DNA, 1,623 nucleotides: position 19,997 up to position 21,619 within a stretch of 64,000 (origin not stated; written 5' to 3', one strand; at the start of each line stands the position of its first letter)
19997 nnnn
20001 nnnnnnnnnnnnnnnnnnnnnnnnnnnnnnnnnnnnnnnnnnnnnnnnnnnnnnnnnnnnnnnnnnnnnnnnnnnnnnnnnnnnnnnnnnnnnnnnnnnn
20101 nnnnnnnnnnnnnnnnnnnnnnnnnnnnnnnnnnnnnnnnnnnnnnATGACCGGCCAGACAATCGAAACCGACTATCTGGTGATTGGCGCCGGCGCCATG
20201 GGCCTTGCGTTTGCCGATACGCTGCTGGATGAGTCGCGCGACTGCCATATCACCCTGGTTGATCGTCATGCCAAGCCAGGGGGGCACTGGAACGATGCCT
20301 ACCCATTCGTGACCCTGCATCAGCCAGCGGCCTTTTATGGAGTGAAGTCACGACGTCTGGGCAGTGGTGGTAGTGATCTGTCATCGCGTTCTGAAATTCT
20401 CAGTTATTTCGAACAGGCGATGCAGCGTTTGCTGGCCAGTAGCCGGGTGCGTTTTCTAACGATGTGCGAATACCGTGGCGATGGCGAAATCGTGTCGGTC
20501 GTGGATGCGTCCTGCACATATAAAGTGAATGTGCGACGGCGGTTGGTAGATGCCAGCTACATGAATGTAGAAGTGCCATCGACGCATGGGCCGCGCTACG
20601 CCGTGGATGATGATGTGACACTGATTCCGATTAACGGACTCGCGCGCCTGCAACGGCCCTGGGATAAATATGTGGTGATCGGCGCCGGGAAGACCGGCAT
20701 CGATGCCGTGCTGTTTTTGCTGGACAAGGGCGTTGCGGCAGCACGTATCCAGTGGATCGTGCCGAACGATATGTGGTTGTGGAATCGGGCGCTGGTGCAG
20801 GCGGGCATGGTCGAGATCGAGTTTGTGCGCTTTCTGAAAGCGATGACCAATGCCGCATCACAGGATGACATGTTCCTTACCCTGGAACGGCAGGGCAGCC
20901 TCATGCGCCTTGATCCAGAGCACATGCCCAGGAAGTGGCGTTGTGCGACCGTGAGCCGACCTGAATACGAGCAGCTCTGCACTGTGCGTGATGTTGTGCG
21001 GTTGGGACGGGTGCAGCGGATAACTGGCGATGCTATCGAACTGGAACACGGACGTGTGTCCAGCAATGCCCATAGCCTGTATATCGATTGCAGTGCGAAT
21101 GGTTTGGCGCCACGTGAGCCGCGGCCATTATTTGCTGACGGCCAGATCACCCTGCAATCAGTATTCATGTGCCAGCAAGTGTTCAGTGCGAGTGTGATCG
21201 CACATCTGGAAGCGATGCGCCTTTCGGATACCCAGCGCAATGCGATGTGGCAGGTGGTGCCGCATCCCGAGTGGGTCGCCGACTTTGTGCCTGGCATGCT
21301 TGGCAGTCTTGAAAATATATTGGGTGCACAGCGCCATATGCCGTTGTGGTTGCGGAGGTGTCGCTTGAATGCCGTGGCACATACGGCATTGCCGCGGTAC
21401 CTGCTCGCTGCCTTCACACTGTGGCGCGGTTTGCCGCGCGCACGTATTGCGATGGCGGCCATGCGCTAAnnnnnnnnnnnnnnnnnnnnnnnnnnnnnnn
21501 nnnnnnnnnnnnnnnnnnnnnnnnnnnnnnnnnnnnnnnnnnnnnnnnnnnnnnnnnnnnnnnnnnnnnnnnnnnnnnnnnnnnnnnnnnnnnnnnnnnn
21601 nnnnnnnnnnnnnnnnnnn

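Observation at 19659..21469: Styrene-oxide-isomerase-like haem membrane protein paired with a two-Rossmann flavoprotein instead of StyA/StyB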

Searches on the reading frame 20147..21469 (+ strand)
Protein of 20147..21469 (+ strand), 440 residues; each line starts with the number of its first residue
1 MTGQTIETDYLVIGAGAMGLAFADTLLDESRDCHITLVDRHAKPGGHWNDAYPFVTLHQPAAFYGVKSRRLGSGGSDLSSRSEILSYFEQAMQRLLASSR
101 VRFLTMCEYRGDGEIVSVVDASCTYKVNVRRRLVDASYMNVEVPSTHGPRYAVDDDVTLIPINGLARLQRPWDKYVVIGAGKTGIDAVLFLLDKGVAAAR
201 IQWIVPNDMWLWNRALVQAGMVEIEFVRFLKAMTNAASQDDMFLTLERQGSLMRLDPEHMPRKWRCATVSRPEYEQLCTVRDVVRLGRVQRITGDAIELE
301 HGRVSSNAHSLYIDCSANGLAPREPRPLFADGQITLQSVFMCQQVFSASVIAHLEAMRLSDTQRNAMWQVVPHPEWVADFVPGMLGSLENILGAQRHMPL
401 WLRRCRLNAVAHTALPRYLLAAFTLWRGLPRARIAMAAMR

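Call 3: search_protein_families(library=pfam, proteins=[window:20147-21469:+], max_evalue=1)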
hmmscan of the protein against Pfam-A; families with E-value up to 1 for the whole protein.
window:20147-21469:+ (440 aa): 15 families
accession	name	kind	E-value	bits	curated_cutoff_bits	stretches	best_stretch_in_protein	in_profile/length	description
PF13450.12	NAD_binding_8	-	1.6e-06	28.7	21.9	1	12-49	1-36/68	NAD(P)-binding Rossmann-like domain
PF13454.12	NAD_binding_9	-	1.9e-05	25.2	21.8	1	12-50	2-43/155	FAD-NAD(P)-binding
PF21799.2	MurD-like_N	-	3.6e-05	24.4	27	1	174-197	2-25/88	Mur ligase MurD-like, N-terminal domain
PF00070.33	Pyr_redox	-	0.00012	22.9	22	1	11-45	3-35/82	Pyridine nucleotide-disulphide oxidoreductase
PF07992.20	Pyr_redox_2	-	0.0012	18.7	26.1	1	9-194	2-164/291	Pyridine nucleotide-disulphide oxidoreductase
PF01266.30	DAO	-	0.002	18.1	27.9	1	9-46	1-37/353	FAD dependent oxidoreductase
PF01946.23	Thi4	-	0.0038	16.9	26.2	1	5-49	15-59/235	Thi4 family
PF01488.26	Shikimate_DH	-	0.014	15.9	24.3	0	8-41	13-45/138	Shikimate / quinate 5-dehydrogenase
PF02558.23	ApbA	-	0.018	15.1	22.2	1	11-42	2-31/150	Ketopantoate reductase PanE/ApbA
PF13738.12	Pyr_redox_3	-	0.044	13.4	30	0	173-207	165-196/305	Pyridine nucleotide-disulphide oxidoreductase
PF13241.12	NAD_binding_7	-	0.072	14.1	22.1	0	9-41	9-39/104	Putative NAD(P)-binding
PF15067.11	FAM124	-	0.13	12.3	23.5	1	345-401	62-117/235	FAM124 domain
PF01494.25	FAD_binding_3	-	0.16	11.6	22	0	7-43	1-35/349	FAD binding domain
PF03486.20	HI0933_like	-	0.17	11.8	50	1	9-45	2-36/244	HI0933-like protein Rossmann domain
PF03435.24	Sacchrp_dh_NADP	-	0.23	12.3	25.1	1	11-43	2-34/129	Saccharopine dehydrogenase NADP binding domain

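Call 4: search_protein_families(library=ncbifam, proteins=[window:20147-21469:+], max_evalue=1)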
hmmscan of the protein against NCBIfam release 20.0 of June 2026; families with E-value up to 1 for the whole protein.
window:20147-21469:+ (440 aa): 14 families
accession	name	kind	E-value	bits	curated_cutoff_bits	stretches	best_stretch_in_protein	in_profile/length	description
NF040505.1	ArsO_flavin_mono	equivalog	8.8e-07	28.7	425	1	9-94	2-86/346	ArsO family NAD(P)H-dependent flavin-containing monooxygenase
TIGR02734.1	crtI_fam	subfamily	0.00093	18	238.1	1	11-47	2-36/504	phytoene desaturase family protein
NF005560.0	PRK07233.1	equivalog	0.0048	15.8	252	1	11-46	4-37/435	hypothetical protein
NF045637.1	carotdesatCrtDProt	equivalog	0.0055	15.3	580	1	11-47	2-36/485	1-hydroxycarotenoid 3,4-desaturase CrtD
NF006593.0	PRK09126.1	equivalog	0.0057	15.6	420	1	7-42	4-37/393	5-demethoxyubiquinol-8 5-hydroxylase UbiM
TIGR01372.1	soxA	subfamily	0.0097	13.7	1164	1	7-92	168-252/996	sarcosine oxidase subunit alpha family protein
NF008726.1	PRK11728.1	equivalog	0.01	14.7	299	1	9-47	2-40/389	L-2-hydroxyglutarate oxidase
NF009454.0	PRK12814.1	equivalog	0.012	14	916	0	12-53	198-237/657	putative NADPH-dependent glutamate synthase small subunit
TIGR00562.1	proto_IX_ox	equivalog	0.057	12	97.85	1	8-47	3-42/470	protoporphyrinogen oxidase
NF050086.1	pipecolate_AmaA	exception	0.064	11.9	600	0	175-199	28-52/425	L-pipecolate oxidase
NF002480.1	PRK01747.1-1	equivalog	0.086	11.2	540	1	7-45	248-284/645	bifunctional tRNA (5-methylaminomethyl-2-thiouridine)(34)-methyltransferase MnmC2/FAD-dependent 5-carboxymethylaminomethyl-2-thiouridine(34)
TIGR03364.1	HpnW_proposed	hypoth_equivalog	0.17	10.9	285.1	1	8-46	1-37/365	TIGR03364 family FAD-dependent oxidoreductase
NF040770.1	hetero_SS_HdrA2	exception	0.2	9.7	1100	0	5-47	137-177/777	CoB-CoM heterodisulfide reductase HdrA2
TIGR03911.1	pyrrolys_PylD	equivalog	0.24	10.5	150.05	0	2-34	140-172/266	3-methylornithyl-N6-L-lysine dehydrogenase PylD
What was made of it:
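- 20147..21469 (+): 440-aa flavoprotein with two dinucleotide-binding domains and no TM segment. FAD motif GAGAMG at 14, GGHW at 45, NAD(P)H motif GAGKTG at 179, ATG-like ANGL at 317. Probably co-transcribed with the SOI gene (14-nt gap). Pfam and NCBIfam hit only the Rossmann N-terminus (calls 3, 4).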

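Call 7: search_solved_structures(query=window:20147-21469:+, max_evalue=1, show_alignments=3)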
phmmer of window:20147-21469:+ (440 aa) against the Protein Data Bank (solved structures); distinct sequences matched with E-value up to 1: 11.
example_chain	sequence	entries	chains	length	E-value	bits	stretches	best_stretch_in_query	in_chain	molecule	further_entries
4a9w_A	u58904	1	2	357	0.00022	23.6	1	8-95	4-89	MONOOXYGENASE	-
4c5o_A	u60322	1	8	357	0.00023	23.5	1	8-95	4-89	FLAVIN MONOOXYGENASE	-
2gv8_A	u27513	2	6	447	0.014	17.7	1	11-50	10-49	monooxygenase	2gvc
1vqw_A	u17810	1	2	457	0.015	17.6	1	11-50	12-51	PROTEIN WITH SIMILARITY TO FLAVIN-CONTAINING MONOOXYGENASES AND TO MAMMALIAN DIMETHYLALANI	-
4usq_A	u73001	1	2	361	0.022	17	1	5-94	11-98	PYRIDINE NUCLEOTIDE-DISULFIDE OXIDOREDUCTASE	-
3jsk_A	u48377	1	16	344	0.05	15.8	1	6-54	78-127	CyPBP37 protein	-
1ps9_A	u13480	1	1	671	0.096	14.9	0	10-51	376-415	2,4-dienoyl-CoA reductase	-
5j7x_A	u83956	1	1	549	0.12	14.5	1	6-91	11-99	Dimethylaniline monooxygenase, putative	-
4y4m_A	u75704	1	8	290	0.14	14.4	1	5-62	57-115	Putative ribose 1,5-bisphosphate isomerase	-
2zbw_A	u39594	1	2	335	0.59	12.3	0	7-74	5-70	Thioredoxin reductase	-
1rp0_A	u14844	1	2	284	0.84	11.8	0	6-54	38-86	Thiazole biosynthetic enzyme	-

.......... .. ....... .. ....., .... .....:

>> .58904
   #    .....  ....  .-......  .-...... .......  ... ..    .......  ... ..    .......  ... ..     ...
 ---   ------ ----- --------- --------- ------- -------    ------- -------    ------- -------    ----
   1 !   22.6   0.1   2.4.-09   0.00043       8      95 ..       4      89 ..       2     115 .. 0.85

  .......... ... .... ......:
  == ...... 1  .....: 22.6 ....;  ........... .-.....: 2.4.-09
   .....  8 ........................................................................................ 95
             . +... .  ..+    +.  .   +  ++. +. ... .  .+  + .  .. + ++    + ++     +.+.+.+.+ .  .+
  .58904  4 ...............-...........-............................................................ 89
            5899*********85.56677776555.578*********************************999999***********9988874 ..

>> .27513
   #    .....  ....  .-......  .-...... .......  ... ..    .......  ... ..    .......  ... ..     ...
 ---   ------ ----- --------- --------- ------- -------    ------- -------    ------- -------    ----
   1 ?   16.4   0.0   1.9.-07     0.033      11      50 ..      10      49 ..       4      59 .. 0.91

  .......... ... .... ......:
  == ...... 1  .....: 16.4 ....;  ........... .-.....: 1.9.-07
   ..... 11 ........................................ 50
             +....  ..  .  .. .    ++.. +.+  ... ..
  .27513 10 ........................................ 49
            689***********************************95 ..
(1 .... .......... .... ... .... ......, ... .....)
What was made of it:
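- On Group-E styrene/indole monooxygenases (StyA): No StyA structure appears among the PDB sequence hits (call 7).
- Checked: The N-terminal 8-95 aligns weakly with the S. maltophilia flavin monooxygenase 4a9w, E=2e-4 (call 7).
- Its N-terminal GG..W..YP segment aligns with the FMO 4a9w (call 7).
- Tried and rejected: Pfam, NCBIfam and PDB sequence searches give only Rossmann N-terminal hits (calls 3, 4, 7).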

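Call 8: find_homologous_proteins(query=window:20147-21469:+, max_evalue=0.001)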
Query window:20147-21469:+ (440 aa): 5578 proteins with E <= 0.001 among 8000 candidates; the best 120 are listed.
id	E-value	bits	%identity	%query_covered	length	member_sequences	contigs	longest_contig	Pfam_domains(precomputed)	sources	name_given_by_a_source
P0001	2.1e-176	605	61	98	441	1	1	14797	-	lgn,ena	-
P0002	4.1e-175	601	60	99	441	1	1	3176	-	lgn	-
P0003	1.2e-171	590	61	98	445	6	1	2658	-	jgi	jgi:hypothetical protein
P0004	9.1e-171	587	59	99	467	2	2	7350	PF21799.3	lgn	-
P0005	7.8e-170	584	59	99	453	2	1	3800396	PF21799.3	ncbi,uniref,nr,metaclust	ncbi:NAD(P)/FAD-dependent oxidoreductase [Algiphilus aromaticivorans]|uniref:NAD(P)-binding protein 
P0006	3.5e-169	582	58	99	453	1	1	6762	-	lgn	-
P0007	2.1e-167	576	60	98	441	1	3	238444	PF13450.13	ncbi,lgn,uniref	ncbi:hypothetical protein PC39_05270 [Salinisphaera sp. PC39]|uniref:NAD(P)-binding protein n=1 Tax=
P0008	3.8e-167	575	57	100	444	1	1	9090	-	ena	-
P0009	6.5e-167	574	58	99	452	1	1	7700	PF21799.3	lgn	-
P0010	1.9e-165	569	58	98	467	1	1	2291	-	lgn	-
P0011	8.2e-165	567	58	96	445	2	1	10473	PF13450.13,PF07992.21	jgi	-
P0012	3.5e-164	565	59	99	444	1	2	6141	-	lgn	-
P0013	7.4e-164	564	61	94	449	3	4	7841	-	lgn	-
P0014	1.3e-162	560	58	99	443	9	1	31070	-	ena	-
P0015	3.3e-161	555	56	100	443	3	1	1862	PF21799.3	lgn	-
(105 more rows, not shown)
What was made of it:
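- Tried and rejected: NCBI names are generic (call 8).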

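Call 34: predict_structure(alignment_id=A3)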
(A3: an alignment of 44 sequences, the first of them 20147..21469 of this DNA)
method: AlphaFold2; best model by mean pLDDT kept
length: 440 residues; sequences in the alignment: 44
mean_pLDDT: 92.1   pTM: 0.92
mean pLDDT of the five models: 92.1, 89.5, 87.5, 85.6, 85.4
residues with pLDDT >= 90: 341; 70-90: 87; 50-70: 11; < 50: 1
segments of 3 or more residues with pLDDT < 50: none
pLDDT, mean of each block of 10 residues (from residue 1): 83 97 96 94 93 87 91 75 94 96 96 93 94 93 83 94 91 94 93 97 94 90 93 94 96 94 87 96 96 96 92 84 88 96 94 95 95 90 94 91 92 90 93 90
secondary structure, 60 per line:
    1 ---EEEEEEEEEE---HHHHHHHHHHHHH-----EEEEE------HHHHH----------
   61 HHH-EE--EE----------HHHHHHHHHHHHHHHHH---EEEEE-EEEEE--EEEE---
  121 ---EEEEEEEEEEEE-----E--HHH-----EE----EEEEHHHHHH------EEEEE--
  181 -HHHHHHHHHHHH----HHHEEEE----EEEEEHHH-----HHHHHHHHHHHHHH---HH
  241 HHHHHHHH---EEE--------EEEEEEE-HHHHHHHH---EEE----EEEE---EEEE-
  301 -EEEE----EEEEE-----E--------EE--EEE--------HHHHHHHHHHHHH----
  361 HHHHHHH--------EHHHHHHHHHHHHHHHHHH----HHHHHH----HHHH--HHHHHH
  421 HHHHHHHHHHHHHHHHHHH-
elements in order: E4-13 H17-29 E35-39 H46-50 H81-97 E101-105 E107-111 E114-117 E124-135 E158-161 H162-167 E174-178 H182-193 E201-204 E209-213 H222-235 H239-248 E252-254 E263-269 H271-278 E282-284 E289-292 E296-299 E302-305 E310-314 E333-335 H344-356 H361-367 H377-394 H399-404 H409-412 H415-439
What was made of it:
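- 20147..21469 (+): AF2 model pLDDT 92, pTM 0.92 (call 34).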

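Call 36: fold_search(model_id=the predicted structure, library=pdb)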
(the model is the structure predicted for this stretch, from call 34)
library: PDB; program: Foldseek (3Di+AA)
matches with E <= 10: 1851; with E <= 0.001: 602
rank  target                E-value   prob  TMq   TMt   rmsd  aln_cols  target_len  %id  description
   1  8z17                  1.8e-12  1.00  0.54  0.55   8.4       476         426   14  Crystal structure of DiatB mutant R360A (released 2025-02-19)
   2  6sem_B                4.8e-12  1.00  0.55  0.48   8.7       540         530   13  Crystal Structure of Ancestral Flavin-containing monooxygenase (FMO) 2 (released 2019-12-25)
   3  6sem_C                6.4e-12  1.00  0.55  0.48   8.9       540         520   13  Crystal Structure of Ancestral Flavin-containing monooxygenase (FMO) 2 (released 2019-12-25)
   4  8z12                  1.3e-11  1.00  0.51  0.53   6.3       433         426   15  Crystal structure of WT DiatB (released 2025-02-19)
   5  4c5o_D                1.7e-11  1.00  0.45  0.56   8.1       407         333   15  Flavin monooxygenase from Stenotrophomonas maltophilia. Q193R H194T mutant (released 2014-02-19)
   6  4usq_F                2.0e-11  1.00  0.46  0.57   8.1       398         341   17  Structure of flavin-containing monooxygenase from Cellvibrio sp. BR (released 2014-10-01)
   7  8xg8                  2.6e-11  1.00  0.50  0.44  11.2       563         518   14  Crystal structure of phenylacetone monooxygenase mutant PM2 bound to FAD and NADP (released 2024-12-18)
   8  4c5o_A                3.2e-11  1.00  0.46  0.59   7.4       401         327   15  Flavin monooxygenase from Stenotrophomonas maltophilia. Q193R H194T mutant (released 2014-02-19)
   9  4usq_A                3.4e-11  1.00  0.45  0.57   7.1       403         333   17  Structure of flavin-containing monooxygenase from Cellvibrio sp. BR (released 2014-10-01)
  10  6sem_A                3.4e-11  1.00  0.57  0.50   8.6       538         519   13  Crystal Structure of Ancestral Flavin-containing monooxygenase (FMO) 2 (released 2019-12-25)
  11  7al4_B                3.4e-11  1.00  0.54  0.47   9.5       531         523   11  Ancestral Flavin-containing monooxygenase (FMO) 1 (mammalian) (released 2020-12-30)
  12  4c5o_B                3.8e-11  1.00  0.42  0.53   8.2       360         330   16  Flavin monooxygenase from Stenotrophomonas maltophilia. Q193R H194T mutant (released 2014-02-19)
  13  8odw_A                4.3e-11  1.00  0.53  0.40   9.3       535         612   13  Crystal structure of LbmA Ox-ACP didomain in complex with NADP and ethyl glycinate from the lobatamide PKS (Gynuella s (released 2023-05-31)
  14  6se3_A                4.8e-11  1.00  0.54  0.47   9.4       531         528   12  Crystal Structure of Ancestral Flavin-containing monooxygenase (FMO) 3-6 (released 2019-12-25)
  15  4c5o_H                5.7e-11  1.00  0.43  0.55   7.3       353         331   16  Flavin monooxygenase from Stenotrophomonas maltophilia. Q193R H194T mutant (released 2014-02-19)
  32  4a9w_A                3.2e-10  1.00  0.47  0.60   6.5       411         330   14  Flavin-containing monooxygenase from Stenotrophomonas maltophilia (released 2012-04-25)
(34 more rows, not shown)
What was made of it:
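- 20147..21469 (+): Foldseek finds class-B monooxygenases at E about 1e-12 (call 36).
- On Class-B flavoprotein monooxygenases: Foldseek best hits are FMO, BVMO, SMFMO and DiatB at E about 1e-12 (call 36).
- The flavoprotein fold is closest to FMOs, BVMOs and related class-B enzymes (call 36). The fold is closest to BVMOs and FMOs (call 36). The architecture of two Rossmann domains is shared with many reductases, and dihydrolipoamide dehydrogenase, thioredoxin-reductase-like proteins and Bdr are among the Foldseek hits (call 36).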

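Call 37: find_related_loci(query=A2, collection=metagenome_contigs, flank=4000)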
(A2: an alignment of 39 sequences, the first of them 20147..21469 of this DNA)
Query A2 (440 aa) in metagenome_contigs; peptide patterns used: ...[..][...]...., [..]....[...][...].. (x = any residue, [..] = any of these).
600 stretches matched a pattern (row limit reached: there are more); 529 encode a relative of the query (tblastn E <= 1e-3); the best 80 are kept; 80 distinct loci.
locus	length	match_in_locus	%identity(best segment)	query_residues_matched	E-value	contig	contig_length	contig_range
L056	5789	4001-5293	54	6-436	9e-161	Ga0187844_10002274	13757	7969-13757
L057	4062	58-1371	53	2-438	8e-158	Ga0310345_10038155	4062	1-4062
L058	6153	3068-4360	50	4-440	3e-143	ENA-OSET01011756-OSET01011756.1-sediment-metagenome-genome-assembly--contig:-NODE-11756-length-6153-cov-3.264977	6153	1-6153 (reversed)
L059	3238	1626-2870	50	4-419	5e-143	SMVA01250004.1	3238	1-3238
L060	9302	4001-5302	49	4-440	3e-137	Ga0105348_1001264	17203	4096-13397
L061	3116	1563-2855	49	6-440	5e-142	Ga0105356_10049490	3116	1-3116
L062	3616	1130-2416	46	6-434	4e-139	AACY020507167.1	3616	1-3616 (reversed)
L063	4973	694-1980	46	6-434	8e-136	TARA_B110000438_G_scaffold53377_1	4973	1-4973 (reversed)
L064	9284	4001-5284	49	4-415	1e-133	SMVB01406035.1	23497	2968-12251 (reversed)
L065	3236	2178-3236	56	1-353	2e-132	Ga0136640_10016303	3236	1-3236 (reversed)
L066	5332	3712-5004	48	1-429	1e-123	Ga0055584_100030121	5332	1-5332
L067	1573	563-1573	54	4-336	9e-129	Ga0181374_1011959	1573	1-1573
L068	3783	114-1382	47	5-417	7e-121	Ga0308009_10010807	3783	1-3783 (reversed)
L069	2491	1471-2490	51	4-343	4e-123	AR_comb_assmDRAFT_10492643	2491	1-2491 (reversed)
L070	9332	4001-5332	42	4-435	1e-115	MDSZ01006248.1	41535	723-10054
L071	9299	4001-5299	44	6-424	7e-114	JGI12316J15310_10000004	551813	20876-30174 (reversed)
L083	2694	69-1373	46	1-412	2e-111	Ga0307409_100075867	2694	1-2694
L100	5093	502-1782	42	1-412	5e-104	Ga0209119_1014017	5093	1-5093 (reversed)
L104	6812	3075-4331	45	6-409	5e-103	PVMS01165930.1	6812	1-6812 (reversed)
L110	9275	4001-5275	44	6-414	1e-101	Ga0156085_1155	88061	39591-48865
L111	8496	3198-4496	43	1-411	1e-101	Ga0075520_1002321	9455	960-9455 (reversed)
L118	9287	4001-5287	43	5-414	5e-101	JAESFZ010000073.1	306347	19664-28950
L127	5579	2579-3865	44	6-414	3e-100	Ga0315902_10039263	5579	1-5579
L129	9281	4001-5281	40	1-411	3e-100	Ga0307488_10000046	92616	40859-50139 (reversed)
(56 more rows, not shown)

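Call 47: search_protein_families(library=pfam, alignment_id=A4, max_evalue=0.00001)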
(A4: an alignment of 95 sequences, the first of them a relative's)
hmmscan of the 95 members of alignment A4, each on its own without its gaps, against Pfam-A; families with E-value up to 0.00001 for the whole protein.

A. member 1, L056:2596-3933:+ (445 aa): 0 families

B. families by the number of members that match (of 95 scanned): 103 families (the first 25 are shown)
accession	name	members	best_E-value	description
PF00440.29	TetR_N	6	3e-14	Bacterial regulatory proteins, tetR family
PF00561.26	Abhydrolase_1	5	7.4e-30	alpha/beta hydrolase fold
PF12697.13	Abhydrolase_6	3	4.2e-22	Alpha/beta hydrolase family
PF13305.11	TetR_C_33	3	2.3e-15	Tetracyclin repressor-like, C-terminal domain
PF11017.14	DUF2855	2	1.4e-107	Protein of unknown function (DUF2855)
PF00270.35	DEAD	2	2.1e-52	DEAD/DEAH box helicase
PF06441.18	EHN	2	4.1e-42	Epoxide hydrolase N terminus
PF00271.37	Helicase_C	2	4e-33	Helicase conserved C-terminal domain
PF07992.20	Pyr_redox_2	2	3.1e-28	Pyridine nucleotide-disulphide oxidoreductase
PF00848.25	Ring_hydroxyl_A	2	1.5e-27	Ring hydroxylating alpha subunit (catalytic domain)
PF14691.11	Fer4_20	2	6.1e-26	Dihydroprymidine dehydrogenase domain II, 4Fe-4S cluster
PF10099.14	RskA_C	2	1.1e-25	Anti-sigma-K factor rskA, C-terminal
PF00196.25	GerE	2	9.4e-21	Bacterial regulatory proteins, luxR family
PF22618.1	RskA_N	2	2.4e-20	Anti-sigma-K factor RskA, N-terminal domain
PF02310.24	B12-binding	2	3.1e-20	B12 binding domain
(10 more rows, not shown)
